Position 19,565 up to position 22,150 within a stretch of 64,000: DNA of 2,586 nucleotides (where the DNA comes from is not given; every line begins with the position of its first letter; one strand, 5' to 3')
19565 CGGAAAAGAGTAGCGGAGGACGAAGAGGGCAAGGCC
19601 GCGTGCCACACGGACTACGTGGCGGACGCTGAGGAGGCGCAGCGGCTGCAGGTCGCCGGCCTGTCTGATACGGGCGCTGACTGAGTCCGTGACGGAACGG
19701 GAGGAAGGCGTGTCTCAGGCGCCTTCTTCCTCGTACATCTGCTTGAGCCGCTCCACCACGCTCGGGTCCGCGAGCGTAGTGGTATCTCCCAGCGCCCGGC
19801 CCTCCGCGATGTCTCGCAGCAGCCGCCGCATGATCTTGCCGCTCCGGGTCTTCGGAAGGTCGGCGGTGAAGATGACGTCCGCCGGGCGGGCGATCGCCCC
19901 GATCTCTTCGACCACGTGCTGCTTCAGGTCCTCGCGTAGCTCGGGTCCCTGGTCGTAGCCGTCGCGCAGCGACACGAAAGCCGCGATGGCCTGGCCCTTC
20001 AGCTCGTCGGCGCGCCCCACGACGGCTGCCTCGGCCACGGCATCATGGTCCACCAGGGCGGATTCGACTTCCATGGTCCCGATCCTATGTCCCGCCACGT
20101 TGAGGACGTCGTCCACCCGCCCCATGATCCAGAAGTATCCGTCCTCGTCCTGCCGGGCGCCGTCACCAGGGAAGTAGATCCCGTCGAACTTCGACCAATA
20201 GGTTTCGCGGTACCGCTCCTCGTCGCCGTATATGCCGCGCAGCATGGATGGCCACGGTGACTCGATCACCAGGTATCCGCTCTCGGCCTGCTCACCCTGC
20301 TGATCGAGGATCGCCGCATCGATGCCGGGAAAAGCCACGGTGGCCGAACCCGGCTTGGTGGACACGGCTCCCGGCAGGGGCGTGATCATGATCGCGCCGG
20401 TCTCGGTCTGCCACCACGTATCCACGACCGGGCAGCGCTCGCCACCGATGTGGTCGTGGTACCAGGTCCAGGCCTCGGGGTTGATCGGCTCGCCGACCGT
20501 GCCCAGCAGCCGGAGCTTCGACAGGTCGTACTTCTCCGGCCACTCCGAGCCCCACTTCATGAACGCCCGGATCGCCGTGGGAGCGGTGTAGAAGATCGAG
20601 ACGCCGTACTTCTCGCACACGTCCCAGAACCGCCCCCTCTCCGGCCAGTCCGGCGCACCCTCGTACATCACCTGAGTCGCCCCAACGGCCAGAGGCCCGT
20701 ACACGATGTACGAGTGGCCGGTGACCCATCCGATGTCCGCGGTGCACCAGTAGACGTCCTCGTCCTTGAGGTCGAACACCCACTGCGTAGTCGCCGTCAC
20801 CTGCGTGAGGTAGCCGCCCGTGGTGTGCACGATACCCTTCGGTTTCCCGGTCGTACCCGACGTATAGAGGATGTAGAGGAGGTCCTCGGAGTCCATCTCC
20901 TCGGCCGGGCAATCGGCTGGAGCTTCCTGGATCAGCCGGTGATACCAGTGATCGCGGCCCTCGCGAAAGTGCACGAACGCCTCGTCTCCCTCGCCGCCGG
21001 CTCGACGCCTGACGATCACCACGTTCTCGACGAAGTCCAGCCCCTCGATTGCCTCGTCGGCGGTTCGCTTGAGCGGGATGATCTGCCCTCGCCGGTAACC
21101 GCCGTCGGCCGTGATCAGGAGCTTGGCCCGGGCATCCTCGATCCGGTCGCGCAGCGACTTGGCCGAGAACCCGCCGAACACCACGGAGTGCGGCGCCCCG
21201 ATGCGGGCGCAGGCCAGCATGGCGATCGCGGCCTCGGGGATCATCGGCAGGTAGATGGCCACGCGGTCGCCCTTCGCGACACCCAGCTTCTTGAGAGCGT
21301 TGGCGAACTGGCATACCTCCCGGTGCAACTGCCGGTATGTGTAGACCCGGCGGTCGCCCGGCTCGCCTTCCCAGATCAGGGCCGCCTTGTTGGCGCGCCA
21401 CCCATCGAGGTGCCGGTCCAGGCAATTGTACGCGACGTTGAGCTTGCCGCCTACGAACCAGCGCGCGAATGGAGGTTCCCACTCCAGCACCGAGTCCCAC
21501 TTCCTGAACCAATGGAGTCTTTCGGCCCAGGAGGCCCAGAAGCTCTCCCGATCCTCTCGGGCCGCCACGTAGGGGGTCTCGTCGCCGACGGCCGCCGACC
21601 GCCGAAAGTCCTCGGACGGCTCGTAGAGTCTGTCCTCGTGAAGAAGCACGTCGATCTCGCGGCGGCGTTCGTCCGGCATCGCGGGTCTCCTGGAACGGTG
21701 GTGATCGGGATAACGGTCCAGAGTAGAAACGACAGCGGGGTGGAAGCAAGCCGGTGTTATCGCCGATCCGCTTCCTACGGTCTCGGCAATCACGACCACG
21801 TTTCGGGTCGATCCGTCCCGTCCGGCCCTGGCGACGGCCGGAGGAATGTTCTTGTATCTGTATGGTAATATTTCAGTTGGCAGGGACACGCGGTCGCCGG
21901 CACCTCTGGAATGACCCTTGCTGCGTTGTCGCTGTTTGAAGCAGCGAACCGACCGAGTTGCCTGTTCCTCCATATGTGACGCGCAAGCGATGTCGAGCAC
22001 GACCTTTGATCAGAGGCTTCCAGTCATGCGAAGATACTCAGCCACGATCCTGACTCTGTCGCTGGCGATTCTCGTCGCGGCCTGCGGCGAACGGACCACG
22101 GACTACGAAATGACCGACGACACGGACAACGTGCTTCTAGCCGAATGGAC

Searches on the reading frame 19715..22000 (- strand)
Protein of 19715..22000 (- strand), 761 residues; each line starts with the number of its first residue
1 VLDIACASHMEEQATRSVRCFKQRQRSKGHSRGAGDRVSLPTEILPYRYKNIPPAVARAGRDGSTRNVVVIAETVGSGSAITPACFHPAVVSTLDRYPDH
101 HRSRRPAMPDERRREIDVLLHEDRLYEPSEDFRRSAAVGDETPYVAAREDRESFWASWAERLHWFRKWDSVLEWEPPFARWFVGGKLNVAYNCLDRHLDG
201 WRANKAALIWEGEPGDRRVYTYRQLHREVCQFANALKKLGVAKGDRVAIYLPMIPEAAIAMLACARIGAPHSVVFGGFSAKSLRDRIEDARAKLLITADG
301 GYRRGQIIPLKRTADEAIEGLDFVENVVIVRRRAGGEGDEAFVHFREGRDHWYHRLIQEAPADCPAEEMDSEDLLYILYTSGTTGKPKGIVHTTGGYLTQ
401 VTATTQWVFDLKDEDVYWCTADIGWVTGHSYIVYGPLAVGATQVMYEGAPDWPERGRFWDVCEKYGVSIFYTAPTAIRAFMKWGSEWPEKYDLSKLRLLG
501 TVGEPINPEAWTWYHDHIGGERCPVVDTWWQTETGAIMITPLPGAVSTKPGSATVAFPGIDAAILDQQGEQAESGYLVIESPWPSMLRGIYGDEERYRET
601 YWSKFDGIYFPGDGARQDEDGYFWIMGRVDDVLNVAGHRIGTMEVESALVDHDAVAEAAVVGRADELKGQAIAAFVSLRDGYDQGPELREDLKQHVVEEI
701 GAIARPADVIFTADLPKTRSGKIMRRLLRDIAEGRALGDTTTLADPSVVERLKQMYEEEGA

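Call 78: search_protein_families(library=pfam, proteins=[window:19715-22000:-], max_evalue=0.01)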
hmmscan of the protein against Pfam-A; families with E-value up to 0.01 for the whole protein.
window:19715-22000:- (761 aa): 3 families
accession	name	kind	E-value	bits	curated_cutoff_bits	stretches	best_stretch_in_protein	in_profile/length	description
PF00501.34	AMP-binding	-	6e-89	299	29.9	1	201-590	8-383/384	AMP-binding enzyme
PF13193.12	AMP-binding_C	-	3.9e-28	98.6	24.5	1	644-722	1-76/76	AMP-binding enzyme C-terminal domain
PF16177.11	ACAS_N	-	7e-20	71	27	1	144-193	5-55/55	Acetyl-coenzyme A synthetase N-terminus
